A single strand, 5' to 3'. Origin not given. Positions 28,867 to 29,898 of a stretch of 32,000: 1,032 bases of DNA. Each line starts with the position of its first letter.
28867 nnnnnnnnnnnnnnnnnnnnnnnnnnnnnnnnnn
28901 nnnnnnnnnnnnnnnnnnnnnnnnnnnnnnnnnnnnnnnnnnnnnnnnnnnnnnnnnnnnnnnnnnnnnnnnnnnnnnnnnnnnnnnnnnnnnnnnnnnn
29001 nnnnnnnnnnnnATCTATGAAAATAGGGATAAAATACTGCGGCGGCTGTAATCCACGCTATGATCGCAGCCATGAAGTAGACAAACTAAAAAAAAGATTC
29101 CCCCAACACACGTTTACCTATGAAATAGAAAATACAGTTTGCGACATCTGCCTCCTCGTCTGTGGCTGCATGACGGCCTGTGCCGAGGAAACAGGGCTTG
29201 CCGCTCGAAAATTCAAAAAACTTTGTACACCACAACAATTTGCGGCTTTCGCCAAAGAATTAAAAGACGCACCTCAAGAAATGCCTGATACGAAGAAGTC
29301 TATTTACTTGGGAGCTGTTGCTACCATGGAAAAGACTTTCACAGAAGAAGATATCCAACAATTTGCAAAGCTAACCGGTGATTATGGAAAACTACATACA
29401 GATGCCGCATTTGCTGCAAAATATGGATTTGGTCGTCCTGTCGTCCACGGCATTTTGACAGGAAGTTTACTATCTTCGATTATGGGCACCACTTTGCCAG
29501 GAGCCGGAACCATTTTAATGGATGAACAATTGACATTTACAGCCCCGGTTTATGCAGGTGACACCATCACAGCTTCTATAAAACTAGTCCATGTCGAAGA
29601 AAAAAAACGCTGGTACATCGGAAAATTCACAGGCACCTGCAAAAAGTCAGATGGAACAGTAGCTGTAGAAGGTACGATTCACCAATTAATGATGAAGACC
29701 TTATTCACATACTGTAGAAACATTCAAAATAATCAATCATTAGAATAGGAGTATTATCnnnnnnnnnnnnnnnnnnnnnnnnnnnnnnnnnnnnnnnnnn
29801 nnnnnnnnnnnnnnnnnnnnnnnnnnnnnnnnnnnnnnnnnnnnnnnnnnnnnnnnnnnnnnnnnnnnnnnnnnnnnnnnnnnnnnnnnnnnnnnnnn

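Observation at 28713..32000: Uncharacterised carrier-protein cluster: Nfu-like, Cys-rich/MaoC fusion, ACP-like, MBL hydrolase, LuxE-like, LuxC-like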

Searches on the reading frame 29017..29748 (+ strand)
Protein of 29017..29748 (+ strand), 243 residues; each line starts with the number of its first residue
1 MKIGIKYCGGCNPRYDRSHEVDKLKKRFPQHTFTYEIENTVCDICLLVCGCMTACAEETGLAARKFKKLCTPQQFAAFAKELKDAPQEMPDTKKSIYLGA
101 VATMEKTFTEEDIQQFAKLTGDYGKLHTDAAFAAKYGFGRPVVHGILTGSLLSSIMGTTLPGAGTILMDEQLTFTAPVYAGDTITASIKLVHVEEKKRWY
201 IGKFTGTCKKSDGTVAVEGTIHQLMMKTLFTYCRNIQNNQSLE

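Call 5: search_protein_families(library=pfam, proteins=[window:29017-29748:+], max_evalue=0.01)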
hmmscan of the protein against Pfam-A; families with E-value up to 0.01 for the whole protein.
window:29017-29748:+ (243 aa): 2 families
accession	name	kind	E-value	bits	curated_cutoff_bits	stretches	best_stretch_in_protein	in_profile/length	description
PF01575.25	MaoC_dehydratas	-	1.9e-19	69.9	27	1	104-197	14-108/123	MaoC like domain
PF13452.11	FAS1_DH_region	-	8.1e-08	32.9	22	1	104-198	10-108/132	FAS1-like, dehydratase domain region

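Call 6: search_protein_families(library=ncbifam, proteins=[window:29017-29748:+], max_evalue=0.01)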
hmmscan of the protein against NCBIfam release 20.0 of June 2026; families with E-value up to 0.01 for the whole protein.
window:29017-29748:+ (243 aa): 6 families
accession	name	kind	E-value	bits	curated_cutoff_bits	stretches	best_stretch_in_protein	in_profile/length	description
NF006045.0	PRK08190.1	subfamily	5.8e-28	97.9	282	1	94-222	12-138/467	bifunctional enoyl-CoA hydratase/phosphate acetyltransferase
TIGR02278.1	PaaN-DH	equivalog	3.4e-09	35.5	562.8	1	100-189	533-624/664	phenylacetic acid degradation bifunctional protein PaaZ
NF040620.1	fused_HadA_HadB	exception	2e-06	27.5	350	2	103-189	207-292/329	fused (3R)-hydroxyacyl-ACP dehydratase subunits HadA/HadB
NF038241.1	RipB_Ich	equivalog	8.2e-05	22.6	340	1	106-206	39-141/175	(R)-specific enoyl-CoA hydratase RipB/Ich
NF010246.0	PRK13693.1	equivalog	0.00045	20.2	203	1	107-182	21-95/142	(3R)-hydroxyacyl-ACP dehydratase subunit HadB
NF010244.0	PRK13691.1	exception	0.0044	16.9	221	1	166-220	85-139/166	(3R)-hydroxyacyl-ACP dehydratase subunit HadC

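Call 68: find_homologous_proteins(query=window:29017-29748:+, max_evalue=1e-10)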
Query window:29017-29748:+ (243 aa): 146 proteins with E <= 1e-10 among 613 candidates; the best 120 are listed.
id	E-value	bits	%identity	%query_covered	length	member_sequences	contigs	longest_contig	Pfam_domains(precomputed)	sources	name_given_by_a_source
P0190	9.4e-161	551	98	100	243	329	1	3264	PF13452.12,PF27236.1,PF01575.26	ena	-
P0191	3.4e-140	483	89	98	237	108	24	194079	PF13452.12,PF27236.1,PF01575.26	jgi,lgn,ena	-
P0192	1.3e-130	452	85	95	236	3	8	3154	PF13452.12,PF27236.1,PF01575.26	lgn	-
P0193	8.9e-119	413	74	100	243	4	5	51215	PF27236.1,PF01575.26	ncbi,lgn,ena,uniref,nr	ncbi:MaoC family dehydratase [uncultured Megasphaera sp.]|uniref:MaoC family dehydratase n=1 Tax=unc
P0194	5.9e-118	411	75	95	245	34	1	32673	PF27236.1,PF01575.26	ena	-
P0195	1.4e-112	393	92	77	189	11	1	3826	PF27236.1,PF01575.26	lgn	-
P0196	1.6e-100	354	67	95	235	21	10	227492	PF13452.12,PF27236.1,PF01575.26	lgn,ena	-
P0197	3.8e-99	349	63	99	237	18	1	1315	PF13452.12,PF27236.1,PF01575.26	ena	-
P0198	1.6e-98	347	66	95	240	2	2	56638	PF13452.12,PF27236.1,PF01575.26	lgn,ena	-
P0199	1.0e-97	344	65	95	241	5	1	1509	PF13452.12,PF27236.1,PF01575.26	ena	-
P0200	2.4e-97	343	66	95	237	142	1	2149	PF13452.12,PF27236.1,PF01575.26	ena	-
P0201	4.7e-97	342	64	95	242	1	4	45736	PF13452.12,PF27236.1,PF01575.26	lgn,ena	-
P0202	1.0e-96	341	63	95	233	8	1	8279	PF13452.12,PF27236.1,PF01575.26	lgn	-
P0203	7.5e-96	338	64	95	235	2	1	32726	PF13452.12,PF27236.1,PF01575.26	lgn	-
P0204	1.2e-95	338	64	95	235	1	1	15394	PF27236.1,PF01575.26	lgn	-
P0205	2.3e-94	333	63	95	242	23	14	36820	PF13452.12,PF27236.1,PF01575.26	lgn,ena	-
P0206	9.5e-94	331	61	95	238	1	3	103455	PF13452.12,PF27236.1,PF01575.26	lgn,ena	-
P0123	2.6e-93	330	90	66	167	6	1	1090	PF27236.1,PF01575.26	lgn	-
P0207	1.9e-92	327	63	95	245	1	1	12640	PF13452.12,PF27236.1,PF01575.26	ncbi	-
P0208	8.3e-92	325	62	95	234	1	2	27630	PF13452.12,PF27236.1,PF01575.26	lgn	-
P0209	3.4e-91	323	62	95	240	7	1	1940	PF13452.12,PF27236.1,PF01575.26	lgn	-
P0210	1.4e-90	321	59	95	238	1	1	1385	PF13452.12,PF27236.1,PF01575.26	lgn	-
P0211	1.5e-89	318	60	95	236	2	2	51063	PF13452.12,PF27236.1,PF01575.26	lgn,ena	-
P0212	4.6e-89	316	60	95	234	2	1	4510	PF13452.12,PF27236.1,PF01575.26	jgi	jgi:acyl dehydratase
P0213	7.7e-89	315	61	95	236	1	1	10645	PF13452.12,PF27236.1,PF01575.26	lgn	-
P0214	3.4e-88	313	57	95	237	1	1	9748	PF13452.12,PF27236.1,PF01575.26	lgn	-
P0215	2.2e-87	311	59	95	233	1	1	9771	PF13452.12,PF27236.1,PF01575.26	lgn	-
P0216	3.3e-87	310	60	95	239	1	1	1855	PF27236.1,PF01575.26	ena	-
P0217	3.8e-87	310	61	95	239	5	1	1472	PF13452.12,PF27236.1,PF01575.26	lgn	-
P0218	1.6e-86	308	56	99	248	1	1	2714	PF13452.12,PF27236.1,PF01575.26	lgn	-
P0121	2.6e-83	297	98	54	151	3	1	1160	PF27236.1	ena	-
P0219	5.5e-82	293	58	95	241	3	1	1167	PF13452.12,PF27236.1,PF01575.26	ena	-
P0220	2.7e-80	287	57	95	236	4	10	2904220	PF13452.12,PF27236.1,PF01575.26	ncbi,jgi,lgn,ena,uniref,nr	ncbi:MAG: MaoC family dehydratase [Megasphaera sp.]|jgi:acyl dehydratase|uniref:MaoC family dehydrat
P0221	1.1e-78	282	56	95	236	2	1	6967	PF13452.12,PF27236.1,PF01575.26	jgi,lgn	jgi:acyl dehydratase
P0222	1.4e-78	282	53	95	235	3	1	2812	PF13452.12,PF27236.1,PF01575.26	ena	-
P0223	1.3e-76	275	54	95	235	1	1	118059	PF13452.12,PF27236.1,PF01575.26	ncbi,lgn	-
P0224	2.5e-75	271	54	95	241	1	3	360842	PF27236.1,PF01575.26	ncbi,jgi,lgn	jgi:acyl dehydratase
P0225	3.3e-75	271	53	95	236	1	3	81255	PF13452.12,PF27236.1,PF01575.26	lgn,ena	-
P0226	4.1e-75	270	53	95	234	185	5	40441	PF13452.12,PF27236.1,PF01575.26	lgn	-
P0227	4.4e-73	264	55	95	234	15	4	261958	PF13452.12,PF27236.1,PF01575.26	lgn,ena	-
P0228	3.4e-70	254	52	95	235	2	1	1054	PF13452.12,PF27236.1,PF01575.26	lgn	-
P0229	8.4e-69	250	52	95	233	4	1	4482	PF13452.12,PF27236.1,PF01575.26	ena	-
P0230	2.4e-65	239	51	99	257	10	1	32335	PF27236.1,PF01575.26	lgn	-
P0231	7.5e-65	237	49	95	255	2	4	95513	PF27236.1,PF01575.26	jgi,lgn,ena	-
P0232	3.0e-64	235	50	95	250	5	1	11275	PF27236.1,PF01575.26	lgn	-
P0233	8.3e-64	233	49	95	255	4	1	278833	PF27236.1,PF01575.26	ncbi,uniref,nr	ncbi:MaoC family dehydratase [Clostridium transplantifaecale]|uniref:MaoC family dehydratase n=1 Tax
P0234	2.8e-62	228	46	95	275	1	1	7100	PF27236.1,PF01575.26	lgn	-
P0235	3.3e-62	228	53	56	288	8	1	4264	PF27236.1,PF01575.26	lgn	-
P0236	3.5e-62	228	44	99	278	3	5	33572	PF27236.1,PF01575.26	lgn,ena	-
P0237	9.5e-62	227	48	95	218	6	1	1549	PF27236.1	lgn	-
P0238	3.9e-61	225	47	95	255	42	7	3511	PF27236.1,PF01575.26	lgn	-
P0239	6.2e-61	224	47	95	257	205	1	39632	PF27236.1,PF01575.26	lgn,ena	-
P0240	1.4e-60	223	43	95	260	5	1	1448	PF27236.1,PF01575.26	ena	-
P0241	1.7e-60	223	42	95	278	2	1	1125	PF13452.12,PF27236.1,PF01575.26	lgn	-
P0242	1.7e-60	223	43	95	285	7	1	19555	PF27236.1,PF01575.26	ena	-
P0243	3.2e-60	222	46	96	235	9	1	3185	PF13452.12,PF27236.1,PF01575.26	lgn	-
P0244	5.5e-60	221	45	95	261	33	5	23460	PF27236.1,PF01575.26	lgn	-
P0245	8.1e-60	220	45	95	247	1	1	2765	PF27236.1,PF01575.26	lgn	-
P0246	2.6e-59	219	45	95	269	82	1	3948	PF13452.12,PF27236.1,PF01575.26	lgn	-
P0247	2.8e-59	219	44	99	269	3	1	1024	PF27236.1,PF01575.26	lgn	-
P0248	3.3e-59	218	44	95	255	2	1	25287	PF27236.1,PF01575.26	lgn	-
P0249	6.9e-59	217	45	99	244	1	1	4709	PF27236.1,PF01575.26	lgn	-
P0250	7.0e-59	217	43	100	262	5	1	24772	PF13452.12,PF27236.1,PF01575.26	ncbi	-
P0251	1.4e-58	216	46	95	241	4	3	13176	PF27236.1,PF01575.26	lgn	-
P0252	1.7e-58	216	45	95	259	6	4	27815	PF27236.1,PF01575.26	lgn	-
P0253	2.8e-58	215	44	95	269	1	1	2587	PF13452.12,PF27236.1,PF01575.26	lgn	-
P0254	2.9e-58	215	44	96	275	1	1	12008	PF27236.1,PF01575.26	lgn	-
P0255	3.7e-58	215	43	95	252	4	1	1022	PF13452.12,PF27236.1,PF01575.26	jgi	jgi:acyl dehydratase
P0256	4.7e-58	215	40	95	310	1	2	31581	PF27236.1,PF01575.26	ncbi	-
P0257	4.8e-58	215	45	95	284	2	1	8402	PF27236.1,PF01575.26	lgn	-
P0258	5.1e-58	215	46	95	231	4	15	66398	PF27236.1,PF01575.26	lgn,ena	-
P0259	6.2e-58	214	43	95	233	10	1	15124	PF27236.1,PF01575.26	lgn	-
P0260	9.5e-58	214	42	95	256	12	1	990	PF27236.1,PF01575.26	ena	-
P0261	1.6e-57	213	45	99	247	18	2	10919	PF13452.12,PF27236.1,PF01575.26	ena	-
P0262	1.8e-57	213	43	95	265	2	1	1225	PF13452.12,PF27236.1,PF01575.26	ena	-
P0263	3.7e-57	212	42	95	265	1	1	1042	PF13452.12,PF27236.1,PF01575.26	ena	-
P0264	5.4e-57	211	44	95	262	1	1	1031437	PF13452.12,PF27236.1,PF01575.26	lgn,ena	-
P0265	1.1e-56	210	41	95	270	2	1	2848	PF13452.12,PF27236.1,PF01575.26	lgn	-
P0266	1.2e-56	210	43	95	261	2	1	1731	PF27236.1,PF01575.26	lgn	-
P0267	1.5e-56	210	41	95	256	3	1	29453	PF27236.1,PF01575.26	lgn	-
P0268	1.6e-56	210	40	95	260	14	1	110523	PF27236.1,PF01575.26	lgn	-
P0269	1.0e-55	207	43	95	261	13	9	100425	PF27236.1,PF01575.26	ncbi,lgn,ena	-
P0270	1.2e-55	207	44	95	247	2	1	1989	PF27236.1,PF01575.26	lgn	-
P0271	1.7e-55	206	41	99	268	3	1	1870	PF27236.1,PF01575.26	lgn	-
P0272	1.9e-55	206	43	95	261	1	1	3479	PF13452.12,PF27236.1,PF01575.26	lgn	-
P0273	1.9e-55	206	41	95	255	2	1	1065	PF27236.1,PF01575.26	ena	-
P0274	2.1e-55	206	43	95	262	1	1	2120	PF27236.1,PF01575.26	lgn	-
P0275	3.1e-55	205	42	95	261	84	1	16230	PF27236.1,PF01575.26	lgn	-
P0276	4.1e-55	205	43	95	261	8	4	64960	PF27236.1,PF01575.26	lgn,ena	-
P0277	4.2e-55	205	42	95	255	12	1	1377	PF27236.1,PF01575.26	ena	-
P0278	5.4e-55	205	41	95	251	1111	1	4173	PF13452.12,PF27236.1,PF01575.26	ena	-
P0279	7.0e-55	204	40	95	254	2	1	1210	PF27236.1,PF01575.26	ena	-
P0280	1.0e-54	204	43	95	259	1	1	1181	PF27236.1,PF01575.26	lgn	-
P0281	1.2e-54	203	42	95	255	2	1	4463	PF27236.1,PF01575.26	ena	-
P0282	1.3e-54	203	43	95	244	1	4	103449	PF27236.1,PF01575.26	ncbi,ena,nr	ncbi:MAG: MaoC family dehydratase [Eubacterium sp.]|nr:MaoC family dehydratase [Eubacterium sp.]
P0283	1.7e-54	203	41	100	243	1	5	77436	PF13452.12,PF27236.1,PF01575.26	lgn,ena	-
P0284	2.2e-54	203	42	100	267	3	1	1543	PF27236.1,PF01575.26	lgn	-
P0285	3.8e-54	202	40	94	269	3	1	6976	PF27236.1,PF01575.26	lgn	-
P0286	5.2e-54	201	43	95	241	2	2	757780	PF13452.12,PF27236.1,PF01575.26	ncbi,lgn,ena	-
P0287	5.4e-54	201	41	95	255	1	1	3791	PF27236.1,PF01575.26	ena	-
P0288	2.0e-53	199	40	95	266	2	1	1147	PF13452.12,PF27236.1,PF01575.26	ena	-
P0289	2.5e-53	199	42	95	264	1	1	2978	PF27236.1,PF01575.26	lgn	-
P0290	5.4e-52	195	42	95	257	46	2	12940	PF13452.12,PF27236.1,PF01575.26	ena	-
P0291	3.8e-51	192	41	95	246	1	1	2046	PF13452.12,PF27236.1,PF01575.26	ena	-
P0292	1.1e-50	191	41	95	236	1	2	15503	PF13452.12,PF27236.1,PF01575.26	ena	-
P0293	2.0e-50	190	42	95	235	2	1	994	PF27236.1,PF01575.26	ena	-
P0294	4.1e-50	189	41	94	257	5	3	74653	PF13452.12,PF27236.1,PF01575.26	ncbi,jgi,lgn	ncbi:MAG: MaoC family dehydratase [Bilifractor sp.]|jgi:acyl dehydratase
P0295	2.2e-49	186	44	95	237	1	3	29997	PF13452.12,PF27236.1,PF01575.26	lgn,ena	-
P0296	4.2e-49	185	41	95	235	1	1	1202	PF27236.1,PF01575.26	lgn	-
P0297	6.4e-49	185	42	95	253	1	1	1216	PF27236.1,PF01575.26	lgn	-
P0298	2.8e-48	183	39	97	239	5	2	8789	PF27236.1,PF01575.26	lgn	-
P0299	9.2e-48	181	42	95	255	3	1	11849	PF27236.1,PF01575.26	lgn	-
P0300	2.7e-47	179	39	95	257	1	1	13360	PF27236.1,PF01575.26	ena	-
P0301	8.7e-47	178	42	93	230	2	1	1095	PF27236.1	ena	-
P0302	3.1e-43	166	38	96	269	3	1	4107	PF27236.1,PF01575.26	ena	-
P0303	1.0e-39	155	35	99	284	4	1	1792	PF27236.1,PF01575.26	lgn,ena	-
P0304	2.4e-38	150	51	57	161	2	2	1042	PF13452.12,PF01575.26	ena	-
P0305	7.4e-38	149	53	57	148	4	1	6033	PF13452.12,PF01575.26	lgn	-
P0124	8.7e-38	148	79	34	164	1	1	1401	PF27236.1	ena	-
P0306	2.7e-37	147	51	58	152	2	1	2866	PF13452.12,PF01575.26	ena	-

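Call 76: predict_structure(alignment_id=A7)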
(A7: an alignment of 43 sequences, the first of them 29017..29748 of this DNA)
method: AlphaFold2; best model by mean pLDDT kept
length: 243 residues; sequences in the alignment: 43
mean_pLDDT: 93.3   pTM: 0.72
mean pLDDT of the five models: 93.3, 92.8, 92.5, 91.9, 91.4
residues with pLDDT >= 90: 212; 70-90: 19; 50-70: 6; < 50: 6
segments of 3 or more residues with pLDDT < 50: 238-243
pLDDT, mean of each block of 10 residues (from residue 1): 92 88 97 94 94 90 95 97 80 91 98 98 97 96 98 97 95 98 98 97 99 98 96 70 47
secondary structure, 60 per line:
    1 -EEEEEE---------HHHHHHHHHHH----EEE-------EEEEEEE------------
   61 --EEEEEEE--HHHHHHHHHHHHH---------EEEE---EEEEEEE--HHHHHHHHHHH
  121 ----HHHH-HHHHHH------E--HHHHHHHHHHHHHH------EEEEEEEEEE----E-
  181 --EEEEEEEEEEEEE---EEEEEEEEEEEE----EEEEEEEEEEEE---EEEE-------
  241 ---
elements in order: E2-7 H17-27 E32-34 E42-48 E63-69 H72-84 E94-97 E101-107 H110-120 H125-128 H130-135 H145-158 E165-174 E183-195 E199-210 E215-226 E230-233

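Call 78: fold_search(model_id=the predicted structure, library=pdb)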
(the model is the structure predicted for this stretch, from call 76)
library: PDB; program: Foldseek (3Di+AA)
matches with E <= 10: 1769; with E <= 0.001: 508
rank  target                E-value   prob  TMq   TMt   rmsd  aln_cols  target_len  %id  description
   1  1iq6_B                1.8e-15  1.00  0.50  0.90   1.3       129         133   36  (R)-HYDRATASE FROM A. CAVIAE INVOLVED IN PHA BIOSYNTHESIS (released 2003-02-18)
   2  1iq6_A                1.9e-15  1.00  0.50  0.91   1.2       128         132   37  (R)-HYDRATASE FROM A. CAVIAE INVOLVED IN PHA BIOSYNTHESIS (released 2003-02-18)
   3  5cpg_A                8.9e-14  1.00  0.51  0.79   1.4       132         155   30  R-Hydratase PhaJ1 from Pseudomonas aeruginosa in the unliganded form (released 2015-10-07)
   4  1q6w_C                1.8e-13  1.00  0.50  0.77   2.3       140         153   28  X-Ray structure of Monoamine oxidase regulatory protein from Archaeoglobus fulgius (released 2003-11-18)
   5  2b3m                  1.5e-12  1.00  0.49  0.76  10.8       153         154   27  Crystal structure of protein AF1124 from Archaeoglobus fulgidus (released 2005-11-01)
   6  4ffu_A                2.2e-12  1.00  0.49  0.73   3.6       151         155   23  CRYSTAL STRUCTURE OF putative MaoC-like (monoamine oxidase-like) protein, similar to NodN from Sinorhizo Bium meliloti (released 2012-06-13)
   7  1q6w_G                2.4e-12  1.00  0.49  0.78   2.6       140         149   28  X-Ray structure of Monoamine oxidase regulatory protein from Archaeoglobus fulgius (released 2003-11-18)
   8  3k67_A                2.7e-12  1.00  0.49  0.75  10.3       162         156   28  Crystal structure of protein af1124 from archaeoglobus fulgidus (released 2009-10-20)
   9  1q6w_A                2.9e-12  1.00  0.49  0.77   2.4       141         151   28  X-Ray structure of Monoamine oxidase regulatory protein from Archaeoglobus fulgius (released 2003-11-18)
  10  4ffu_B                2.9e-12  1.00  0.48  0.75   3.1       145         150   23  CRYSTAL STRUCTURE OF putative MaoC-like (monoamine oxidase-like) protein, similar to NodN from Sinorhizo Bium meliloti (released 2012-06-13)
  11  4ffu_J                3.5e-12  1.00  0.48  0.78   2.4       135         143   23  CRYSTAL STRUCTURE OF putative MaoC-like (monoamine oxidase-like) protein, similar to NodN from Sinorhizo Bium meliloti (released 2012-06-13)
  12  4ffu_H                6.5e-12  1.00  0.50  0.75   3.1       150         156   23  CRYSTAL STRUCTURE OF putative MaoC-like (monoamine oxidase-like) protein, similar to NodN from Sinorhizo Bium meliloti (released 2012-06-13)
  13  4ffu_C                9.4e-12  1.00  0.47  0.74   5.4       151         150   21  CRYSTAL STRUCTURE OF putative MaoC-like (monoamine oxidase-like) protein, similar to NodN from Sinorhizo Bium meliloti (released 2012-06-13)
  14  4ffu_D                1.0e-11  1.00  0.49  0.77   2.7       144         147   23  CRYSTAL STRUCTURE OF putative MaoC-like (monoamine oxidase-like) protein, similar to NodN from Sinorhizo Bium meliloti (released 2012-06-13)
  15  4ffu_I                1.0e-11  1.00  0.50  0.75   3.1       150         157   23  CRYSTAL STRUCTURE OF putative MaoC-like (monoamine oxidase-like) protein, similar to NodN from Sinorhizo Bium meliloti (released 2012-06-13)
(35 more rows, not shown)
